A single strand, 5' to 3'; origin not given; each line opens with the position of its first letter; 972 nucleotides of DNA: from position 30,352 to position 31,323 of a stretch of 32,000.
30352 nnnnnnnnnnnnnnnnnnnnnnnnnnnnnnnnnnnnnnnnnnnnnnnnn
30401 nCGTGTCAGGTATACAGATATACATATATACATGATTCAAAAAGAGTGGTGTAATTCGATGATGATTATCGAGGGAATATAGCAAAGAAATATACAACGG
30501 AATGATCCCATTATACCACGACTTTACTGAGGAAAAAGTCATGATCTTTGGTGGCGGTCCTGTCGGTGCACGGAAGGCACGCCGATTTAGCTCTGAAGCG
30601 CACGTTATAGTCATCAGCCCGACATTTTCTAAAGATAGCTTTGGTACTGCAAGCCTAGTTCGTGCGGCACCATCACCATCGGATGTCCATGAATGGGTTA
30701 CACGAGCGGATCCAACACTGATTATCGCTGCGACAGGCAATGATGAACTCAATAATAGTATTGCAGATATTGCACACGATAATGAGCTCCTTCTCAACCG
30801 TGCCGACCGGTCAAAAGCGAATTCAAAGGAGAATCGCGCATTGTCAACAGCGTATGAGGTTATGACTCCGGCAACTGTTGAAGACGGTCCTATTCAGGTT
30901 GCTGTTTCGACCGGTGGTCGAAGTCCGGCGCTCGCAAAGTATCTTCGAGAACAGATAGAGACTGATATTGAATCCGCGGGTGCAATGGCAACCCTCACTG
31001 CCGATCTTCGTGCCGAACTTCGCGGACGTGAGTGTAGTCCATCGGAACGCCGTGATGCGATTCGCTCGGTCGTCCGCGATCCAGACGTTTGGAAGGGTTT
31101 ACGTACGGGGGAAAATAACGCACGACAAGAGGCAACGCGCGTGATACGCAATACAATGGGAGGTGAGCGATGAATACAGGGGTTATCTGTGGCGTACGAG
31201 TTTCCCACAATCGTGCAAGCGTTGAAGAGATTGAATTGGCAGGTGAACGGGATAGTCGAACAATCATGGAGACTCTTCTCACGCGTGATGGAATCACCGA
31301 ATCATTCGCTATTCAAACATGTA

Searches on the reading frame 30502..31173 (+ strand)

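Call 26: search_protein_families(library=pfam, proteins=[window:30502-31173:+])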
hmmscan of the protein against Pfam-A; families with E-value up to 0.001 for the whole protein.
window:30502-31173:+ (223 aa): 2 families
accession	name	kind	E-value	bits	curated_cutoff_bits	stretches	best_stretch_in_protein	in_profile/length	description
PF13241.12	NAD_binding_7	-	1.5e-19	71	22.1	1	4-105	1-96/104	Putative NAD(P)-binding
PF14824.11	Sirohm_synth_M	-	9.1e-12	44.7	25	1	128-153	1-26/28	Sirohaem biosynthesis protein central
